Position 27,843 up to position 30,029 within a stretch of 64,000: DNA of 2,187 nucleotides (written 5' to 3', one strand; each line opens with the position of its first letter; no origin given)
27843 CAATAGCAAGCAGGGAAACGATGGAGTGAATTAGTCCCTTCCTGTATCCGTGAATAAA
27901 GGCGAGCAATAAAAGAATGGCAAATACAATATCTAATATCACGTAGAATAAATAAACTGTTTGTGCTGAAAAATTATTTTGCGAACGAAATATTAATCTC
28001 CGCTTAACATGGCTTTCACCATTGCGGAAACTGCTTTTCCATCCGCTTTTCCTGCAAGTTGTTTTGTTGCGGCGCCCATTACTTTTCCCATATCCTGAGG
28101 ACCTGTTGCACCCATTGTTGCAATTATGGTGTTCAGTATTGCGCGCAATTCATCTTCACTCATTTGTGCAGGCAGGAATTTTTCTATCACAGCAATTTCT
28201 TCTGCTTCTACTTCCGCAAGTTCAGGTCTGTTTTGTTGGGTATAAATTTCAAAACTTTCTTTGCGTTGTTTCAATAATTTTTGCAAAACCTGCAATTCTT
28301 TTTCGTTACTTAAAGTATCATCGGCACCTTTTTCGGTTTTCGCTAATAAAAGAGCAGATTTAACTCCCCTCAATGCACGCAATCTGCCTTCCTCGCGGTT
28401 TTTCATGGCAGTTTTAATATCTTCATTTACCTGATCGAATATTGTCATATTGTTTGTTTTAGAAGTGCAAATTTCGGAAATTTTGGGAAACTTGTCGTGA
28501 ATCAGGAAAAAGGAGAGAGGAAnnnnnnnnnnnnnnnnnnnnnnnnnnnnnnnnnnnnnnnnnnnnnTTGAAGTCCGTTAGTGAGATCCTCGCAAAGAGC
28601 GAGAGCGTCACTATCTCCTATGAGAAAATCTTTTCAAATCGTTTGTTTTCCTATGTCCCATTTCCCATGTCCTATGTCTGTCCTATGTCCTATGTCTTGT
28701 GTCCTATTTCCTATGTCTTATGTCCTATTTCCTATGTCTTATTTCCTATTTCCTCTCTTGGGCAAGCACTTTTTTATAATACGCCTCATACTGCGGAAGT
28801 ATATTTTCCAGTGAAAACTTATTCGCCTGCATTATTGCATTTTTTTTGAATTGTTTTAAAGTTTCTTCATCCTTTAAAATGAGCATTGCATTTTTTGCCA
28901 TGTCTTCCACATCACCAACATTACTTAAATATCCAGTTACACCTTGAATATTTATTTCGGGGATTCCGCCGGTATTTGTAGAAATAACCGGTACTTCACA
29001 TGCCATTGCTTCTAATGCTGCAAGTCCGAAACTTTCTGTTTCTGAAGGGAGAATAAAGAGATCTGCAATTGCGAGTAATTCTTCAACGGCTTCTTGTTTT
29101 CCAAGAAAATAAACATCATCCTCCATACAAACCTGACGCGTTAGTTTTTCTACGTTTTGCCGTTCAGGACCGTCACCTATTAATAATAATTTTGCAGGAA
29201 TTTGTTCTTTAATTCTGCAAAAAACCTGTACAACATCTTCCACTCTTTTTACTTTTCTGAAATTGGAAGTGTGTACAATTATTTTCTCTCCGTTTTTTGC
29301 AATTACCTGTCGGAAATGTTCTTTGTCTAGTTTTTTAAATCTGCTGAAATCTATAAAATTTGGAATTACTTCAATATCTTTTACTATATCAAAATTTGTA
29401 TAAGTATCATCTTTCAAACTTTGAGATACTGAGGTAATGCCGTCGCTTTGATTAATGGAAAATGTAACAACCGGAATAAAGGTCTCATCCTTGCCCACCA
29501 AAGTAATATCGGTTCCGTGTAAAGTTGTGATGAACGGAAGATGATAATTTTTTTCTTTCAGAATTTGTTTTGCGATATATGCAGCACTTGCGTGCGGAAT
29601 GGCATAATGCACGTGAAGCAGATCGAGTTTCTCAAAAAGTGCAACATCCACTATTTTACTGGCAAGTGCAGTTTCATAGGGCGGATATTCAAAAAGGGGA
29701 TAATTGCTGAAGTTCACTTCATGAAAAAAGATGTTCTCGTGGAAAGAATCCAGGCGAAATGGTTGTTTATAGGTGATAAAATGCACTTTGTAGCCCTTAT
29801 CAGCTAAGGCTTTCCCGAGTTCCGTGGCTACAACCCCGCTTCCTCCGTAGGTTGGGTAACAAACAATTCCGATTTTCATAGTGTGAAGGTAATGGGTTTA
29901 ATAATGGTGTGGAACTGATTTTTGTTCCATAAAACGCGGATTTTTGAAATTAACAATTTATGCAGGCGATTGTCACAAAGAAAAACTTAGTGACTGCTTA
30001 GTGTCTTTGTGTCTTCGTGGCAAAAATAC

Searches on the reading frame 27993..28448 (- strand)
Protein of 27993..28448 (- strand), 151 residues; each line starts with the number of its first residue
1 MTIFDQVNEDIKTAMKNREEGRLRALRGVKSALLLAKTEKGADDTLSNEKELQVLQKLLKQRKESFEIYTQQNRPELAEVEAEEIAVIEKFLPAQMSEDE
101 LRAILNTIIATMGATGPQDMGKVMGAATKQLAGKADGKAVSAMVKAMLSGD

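Call 76: search_protein_families(library=pfam, proteins=[window:27993-28448:-], max_evalue=0.001)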
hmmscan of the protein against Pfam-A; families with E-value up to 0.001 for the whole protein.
window:27993-28448:- (151 aa): 1 family
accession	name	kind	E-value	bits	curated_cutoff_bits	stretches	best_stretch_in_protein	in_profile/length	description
PF09424.15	YqeY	-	3.4e-48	163.8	27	1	5-148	2-143/143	Yqey-like protein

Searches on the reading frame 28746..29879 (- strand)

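Call 76: search_protein_families(library=pfam, proteins=[window:28746-29879:-], max_evalue=0.001)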
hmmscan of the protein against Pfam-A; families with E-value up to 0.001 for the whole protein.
window:28746-29879:- (377 aa): 6 families
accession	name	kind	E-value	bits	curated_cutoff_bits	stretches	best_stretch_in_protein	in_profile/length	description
PF00534.26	Glycos_transf_1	-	1.2e-43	149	26.4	1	186-348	2-169/172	Glycosyl transferases group 1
PF13692.12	Glyco_trans_1_4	-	3.2e-33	115.4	27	1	199-337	2-142/142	Glycosyl transferases group 1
PF13439.12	Glyco_transf_4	-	9e-26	91.3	28.5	1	11-180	1-170/170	Glycosyltransferase Family 4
PF13477.12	Glyco_trans_4_2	-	5.9e-11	43.1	23.4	1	19-152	14-139/139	Glycosyl transferase 4-like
PF13579.12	Glyco_trans_4_4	-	6.1e-11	43.4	29.7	1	12-174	1-157/158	Glycosyl transferase 4-like domain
PF20706.3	GT4-conflict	-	1.2e-10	41.4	26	1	257-306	267-316/385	Family 4 Glycosyltransferase in conflict systems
